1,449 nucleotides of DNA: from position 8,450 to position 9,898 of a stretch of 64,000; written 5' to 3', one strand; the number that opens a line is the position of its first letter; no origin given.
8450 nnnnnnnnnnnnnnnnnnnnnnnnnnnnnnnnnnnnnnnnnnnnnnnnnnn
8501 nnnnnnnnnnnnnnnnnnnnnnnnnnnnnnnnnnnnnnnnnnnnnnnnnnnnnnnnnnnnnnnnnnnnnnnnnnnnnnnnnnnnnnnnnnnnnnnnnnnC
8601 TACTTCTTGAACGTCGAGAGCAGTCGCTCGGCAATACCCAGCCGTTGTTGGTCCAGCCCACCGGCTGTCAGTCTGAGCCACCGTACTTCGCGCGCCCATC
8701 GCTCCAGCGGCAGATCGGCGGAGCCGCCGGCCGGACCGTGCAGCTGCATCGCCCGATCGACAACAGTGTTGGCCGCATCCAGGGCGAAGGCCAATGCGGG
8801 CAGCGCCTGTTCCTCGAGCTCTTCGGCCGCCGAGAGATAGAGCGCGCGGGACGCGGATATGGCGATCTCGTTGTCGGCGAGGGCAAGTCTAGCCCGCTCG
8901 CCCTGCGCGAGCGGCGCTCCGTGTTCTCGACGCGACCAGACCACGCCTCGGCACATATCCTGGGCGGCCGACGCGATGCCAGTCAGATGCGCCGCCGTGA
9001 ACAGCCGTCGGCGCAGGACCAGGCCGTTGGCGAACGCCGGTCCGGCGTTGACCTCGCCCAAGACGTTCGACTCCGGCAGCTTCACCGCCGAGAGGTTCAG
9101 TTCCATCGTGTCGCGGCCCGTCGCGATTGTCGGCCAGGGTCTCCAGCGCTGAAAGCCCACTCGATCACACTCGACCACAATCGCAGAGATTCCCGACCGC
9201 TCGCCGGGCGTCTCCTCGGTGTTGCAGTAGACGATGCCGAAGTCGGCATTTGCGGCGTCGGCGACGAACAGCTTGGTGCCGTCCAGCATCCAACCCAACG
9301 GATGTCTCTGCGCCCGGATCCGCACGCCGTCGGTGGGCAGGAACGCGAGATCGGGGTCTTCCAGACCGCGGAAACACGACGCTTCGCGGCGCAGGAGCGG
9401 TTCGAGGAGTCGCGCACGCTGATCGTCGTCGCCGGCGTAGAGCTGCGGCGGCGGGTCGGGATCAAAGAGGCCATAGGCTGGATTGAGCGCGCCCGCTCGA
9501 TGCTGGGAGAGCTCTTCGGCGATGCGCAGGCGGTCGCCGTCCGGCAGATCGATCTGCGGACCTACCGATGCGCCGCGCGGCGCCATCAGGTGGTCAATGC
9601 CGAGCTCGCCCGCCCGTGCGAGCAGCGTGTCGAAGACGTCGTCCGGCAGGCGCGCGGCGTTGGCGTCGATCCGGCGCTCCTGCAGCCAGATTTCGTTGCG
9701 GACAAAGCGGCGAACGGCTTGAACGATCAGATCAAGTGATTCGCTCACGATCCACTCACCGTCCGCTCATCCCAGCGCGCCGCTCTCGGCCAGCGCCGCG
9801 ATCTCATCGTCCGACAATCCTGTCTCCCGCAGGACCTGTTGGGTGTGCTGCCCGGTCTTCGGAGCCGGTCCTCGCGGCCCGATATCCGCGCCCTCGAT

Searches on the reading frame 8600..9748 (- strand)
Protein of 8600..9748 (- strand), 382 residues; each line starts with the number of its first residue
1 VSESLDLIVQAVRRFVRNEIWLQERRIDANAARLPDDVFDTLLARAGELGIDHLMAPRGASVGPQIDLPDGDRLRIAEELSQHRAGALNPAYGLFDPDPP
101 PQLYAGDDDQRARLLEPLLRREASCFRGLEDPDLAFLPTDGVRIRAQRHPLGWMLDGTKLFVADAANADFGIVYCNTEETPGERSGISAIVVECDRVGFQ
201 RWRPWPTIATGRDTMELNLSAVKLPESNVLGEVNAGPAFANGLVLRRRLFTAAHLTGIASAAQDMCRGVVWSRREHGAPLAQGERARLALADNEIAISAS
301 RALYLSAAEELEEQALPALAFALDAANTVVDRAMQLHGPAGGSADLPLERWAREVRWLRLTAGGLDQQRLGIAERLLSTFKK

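Call 7: search_protein_families(library=pfam, proteins=[window:8600-9748:-], max_evalue=0.001)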
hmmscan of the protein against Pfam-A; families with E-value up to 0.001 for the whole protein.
window:8600-9748:- (382 aa): 4 families
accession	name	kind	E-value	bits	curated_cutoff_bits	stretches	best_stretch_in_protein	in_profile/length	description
PF00441.29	Acyl-CoA_dh_1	-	1.5e-16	61.4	22.4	1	239-377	6-150/150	Acyl-CoA dehydrogenase, C-terminal domain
PF02770.24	Acyl-CoA_dh_M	-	1.9e-07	31.6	33.3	1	150-217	25-92/97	Acyl-CoA dehydrogenase, middle domain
PF08028.16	Acyl-CoA_dh_2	-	2.5e-06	28.2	22.7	1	251-356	3-124/134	Acyl-CoA dehydrogenase, C-terminal domain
PF02771.21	Acyl-CoA_dh_N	-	4.2e-05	24.3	22.9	1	3-121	2-112/113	Acyl-CoA dehydrogenase, N-terminal domain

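Call 67: search_protein_families(library=ncbifam, proteins=[window:8600-9748:-], max_evalue=1e-10)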
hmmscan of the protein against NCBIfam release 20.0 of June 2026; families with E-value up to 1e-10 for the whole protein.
window:8600-9748:- (382 aa): 8 families
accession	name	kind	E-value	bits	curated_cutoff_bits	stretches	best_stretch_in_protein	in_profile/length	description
NF042972.1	AcrlCoAredClosAcrC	equivalog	3.2e-24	85.3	640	1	7-375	11-375/378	acryloyl-CoA reductase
NF042439.1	SulpropCoADesulf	equivalog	1.7e-23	83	600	1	142-378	124-372/379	3-sulfinopropanoyl-CoA desulfinase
NF043006.1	CyhCrbnylCoADH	equivalog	4.5e-20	72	650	1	138-375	132-374/380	cyclohexane-1-carbonyl-CoA dehydrogenase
NF045552.1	GlutCoADH_Des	equivalog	5e-16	58.9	470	1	147-363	143-366/387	glutaryl-CoA dehydrogenase Acd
NF045652.1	ProlPCPDhRedW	equivalog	6.7e-13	48.2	650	1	106-340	99-338/376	L-prolyl-[peptidyl-carrier protein] dehydrogenase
NF058590.1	AcCoDHFadEBacil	equivalog_domain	1.6e-12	46.8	600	0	3-313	23-322/586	acyl-CoA dehydrogenase FadE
NF008997.0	PRK12341.1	equivalog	3e-12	46.3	537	1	154-375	148-374/382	acyl-CoA dehydrogenase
TIGR03204.1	pimC_large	equivalog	8.9e-11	41.3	623.85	0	106-300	104-294/395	pimeloyl-CoA dehydrogenase large subunit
